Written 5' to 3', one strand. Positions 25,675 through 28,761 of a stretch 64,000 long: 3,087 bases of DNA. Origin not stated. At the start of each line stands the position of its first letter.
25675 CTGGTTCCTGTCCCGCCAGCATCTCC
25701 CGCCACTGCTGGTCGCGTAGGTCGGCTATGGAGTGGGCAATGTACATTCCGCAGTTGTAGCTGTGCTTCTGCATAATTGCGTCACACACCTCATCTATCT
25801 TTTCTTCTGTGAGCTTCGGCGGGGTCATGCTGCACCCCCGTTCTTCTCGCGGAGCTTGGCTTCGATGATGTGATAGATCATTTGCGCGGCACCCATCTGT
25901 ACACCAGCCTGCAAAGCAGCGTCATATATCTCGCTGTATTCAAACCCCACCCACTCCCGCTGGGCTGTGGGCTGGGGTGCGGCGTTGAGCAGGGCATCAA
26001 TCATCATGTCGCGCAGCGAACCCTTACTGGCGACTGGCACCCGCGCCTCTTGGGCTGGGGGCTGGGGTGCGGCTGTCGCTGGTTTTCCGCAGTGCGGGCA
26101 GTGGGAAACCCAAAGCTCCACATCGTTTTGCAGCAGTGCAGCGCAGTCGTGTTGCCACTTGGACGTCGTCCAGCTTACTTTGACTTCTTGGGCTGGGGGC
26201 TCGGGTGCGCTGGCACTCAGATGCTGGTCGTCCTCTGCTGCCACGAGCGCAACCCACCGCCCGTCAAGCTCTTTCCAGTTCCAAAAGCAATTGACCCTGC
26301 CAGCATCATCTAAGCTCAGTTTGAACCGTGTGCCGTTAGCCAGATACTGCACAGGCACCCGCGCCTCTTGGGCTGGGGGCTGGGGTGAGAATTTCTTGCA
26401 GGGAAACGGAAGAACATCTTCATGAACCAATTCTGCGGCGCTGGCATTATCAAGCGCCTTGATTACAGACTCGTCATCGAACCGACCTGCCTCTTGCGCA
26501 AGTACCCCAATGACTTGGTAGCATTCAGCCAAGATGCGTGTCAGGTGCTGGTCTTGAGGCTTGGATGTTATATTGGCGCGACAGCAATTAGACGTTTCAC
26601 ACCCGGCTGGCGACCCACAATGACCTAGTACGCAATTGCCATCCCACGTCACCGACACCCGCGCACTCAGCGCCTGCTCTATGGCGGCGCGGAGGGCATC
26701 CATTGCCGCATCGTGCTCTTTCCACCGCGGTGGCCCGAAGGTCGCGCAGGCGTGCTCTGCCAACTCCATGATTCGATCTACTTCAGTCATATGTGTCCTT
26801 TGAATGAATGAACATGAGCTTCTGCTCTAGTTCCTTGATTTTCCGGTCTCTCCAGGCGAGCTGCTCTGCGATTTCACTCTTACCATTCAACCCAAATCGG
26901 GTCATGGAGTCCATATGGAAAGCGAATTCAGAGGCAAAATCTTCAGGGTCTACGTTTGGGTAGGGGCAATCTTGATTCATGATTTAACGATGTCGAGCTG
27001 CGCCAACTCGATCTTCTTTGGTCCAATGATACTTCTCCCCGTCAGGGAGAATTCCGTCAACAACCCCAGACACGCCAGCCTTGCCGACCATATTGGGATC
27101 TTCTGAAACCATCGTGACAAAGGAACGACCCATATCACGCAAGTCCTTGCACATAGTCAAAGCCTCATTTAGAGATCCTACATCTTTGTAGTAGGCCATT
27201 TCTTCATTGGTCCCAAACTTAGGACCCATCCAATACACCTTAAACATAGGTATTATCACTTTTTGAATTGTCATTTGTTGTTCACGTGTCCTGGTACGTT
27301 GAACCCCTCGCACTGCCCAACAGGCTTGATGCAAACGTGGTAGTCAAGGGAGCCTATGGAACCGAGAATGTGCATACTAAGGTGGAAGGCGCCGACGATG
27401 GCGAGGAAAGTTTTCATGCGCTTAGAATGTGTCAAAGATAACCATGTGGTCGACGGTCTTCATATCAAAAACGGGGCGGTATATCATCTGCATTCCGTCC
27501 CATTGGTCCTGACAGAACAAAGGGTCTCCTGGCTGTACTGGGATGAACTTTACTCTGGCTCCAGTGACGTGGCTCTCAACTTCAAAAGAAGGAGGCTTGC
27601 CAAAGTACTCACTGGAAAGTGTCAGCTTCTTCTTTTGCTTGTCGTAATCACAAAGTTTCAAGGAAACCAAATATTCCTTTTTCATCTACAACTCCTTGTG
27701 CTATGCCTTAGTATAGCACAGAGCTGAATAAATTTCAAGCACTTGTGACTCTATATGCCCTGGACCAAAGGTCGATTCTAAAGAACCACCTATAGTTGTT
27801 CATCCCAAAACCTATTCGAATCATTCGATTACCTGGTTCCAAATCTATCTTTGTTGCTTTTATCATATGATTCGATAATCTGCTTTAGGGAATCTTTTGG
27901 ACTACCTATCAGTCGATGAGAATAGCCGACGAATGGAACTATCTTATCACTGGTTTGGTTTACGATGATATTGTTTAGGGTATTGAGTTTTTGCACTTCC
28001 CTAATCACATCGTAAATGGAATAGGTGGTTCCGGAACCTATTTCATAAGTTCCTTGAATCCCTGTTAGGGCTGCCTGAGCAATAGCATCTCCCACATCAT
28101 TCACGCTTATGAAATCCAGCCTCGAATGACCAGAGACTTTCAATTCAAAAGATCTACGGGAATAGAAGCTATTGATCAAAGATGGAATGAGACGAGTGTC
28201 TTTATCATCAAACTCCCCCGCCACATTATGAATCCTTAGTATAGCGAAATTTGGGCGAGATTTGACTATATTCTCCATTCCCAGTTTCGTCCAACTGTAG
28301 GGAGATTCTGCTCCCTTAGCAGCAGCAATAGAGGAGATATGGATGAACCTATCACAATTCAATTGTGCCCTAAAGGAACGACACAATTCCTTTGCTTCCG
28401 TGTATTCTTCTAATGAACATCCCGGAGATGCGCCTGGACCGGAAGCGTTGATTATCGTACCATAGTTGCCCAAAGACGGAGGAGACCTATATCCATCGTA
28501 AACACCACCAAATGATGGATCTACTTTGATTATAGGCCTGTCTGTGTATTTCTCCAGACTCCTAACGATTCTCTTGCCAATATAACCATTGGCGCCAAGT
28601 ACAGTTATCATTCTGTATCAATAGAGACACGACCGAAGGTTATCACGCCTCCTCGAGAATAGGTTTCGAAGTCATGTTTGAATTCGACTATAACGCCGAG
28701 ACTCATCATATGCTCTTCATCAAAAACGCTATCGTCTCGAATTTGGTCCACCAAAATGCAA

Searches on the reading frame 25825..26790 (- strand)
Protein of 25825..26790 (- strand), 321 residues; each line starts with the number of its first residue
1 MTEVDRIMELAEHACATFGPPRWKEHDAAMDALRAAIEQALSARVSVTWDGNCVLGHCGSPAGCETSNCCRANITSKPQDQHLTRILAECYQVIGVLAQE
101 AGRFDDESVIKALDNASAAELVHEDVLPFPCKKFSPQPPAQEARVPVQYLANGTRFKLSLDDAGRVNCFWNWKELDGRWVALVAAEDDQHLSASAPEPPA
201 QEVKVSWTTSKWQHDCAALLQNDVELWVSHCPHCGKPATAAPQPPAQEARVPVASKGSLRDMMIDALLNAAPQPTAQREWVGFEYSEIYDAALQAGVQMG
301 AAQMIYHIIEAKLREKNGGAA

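Call 44: search_protein_families(library=phrogs, proteins=[window:25825-26790:-], max_evalue=0.001)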
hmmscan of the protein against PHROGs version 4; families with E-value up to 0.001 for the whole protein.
window:25825-26790:- (321 aa): 1 family
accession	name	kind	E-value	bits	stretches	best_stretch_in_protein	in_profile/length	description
phrog_28884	-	unknown function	9e-08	33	1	83-132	123-173/228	-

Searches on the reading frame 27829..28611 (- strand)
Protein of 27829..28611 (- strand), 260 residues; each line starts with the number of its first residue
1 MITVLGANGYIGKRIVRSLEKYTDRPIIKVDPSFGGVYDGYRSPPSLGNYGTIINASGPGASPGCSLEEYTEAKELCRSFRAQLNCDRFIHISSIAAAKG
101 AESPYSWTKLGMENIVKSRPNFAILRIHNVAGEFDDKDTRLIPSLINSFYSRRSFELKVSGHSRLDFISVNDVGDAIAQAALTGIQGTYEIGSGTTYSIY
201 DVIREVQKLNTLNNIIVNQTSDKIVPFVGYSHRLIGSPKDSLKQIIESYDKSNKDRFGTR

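Call 44: search_protein_families(library=phrogs, proteins=[window:27829-28611:-], max_evalue=0.001)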
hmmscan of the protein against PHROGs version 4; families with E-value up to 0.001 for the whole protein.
window:27829-28611:- (260 aa): 1 family
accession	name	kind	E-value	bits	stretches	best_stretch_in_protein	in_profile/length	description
phrog_540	-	DNA, RNA and nucleotide metabolism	2.9e-22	79.9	1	88-208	400-543/715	nucleotide-sugar epimerase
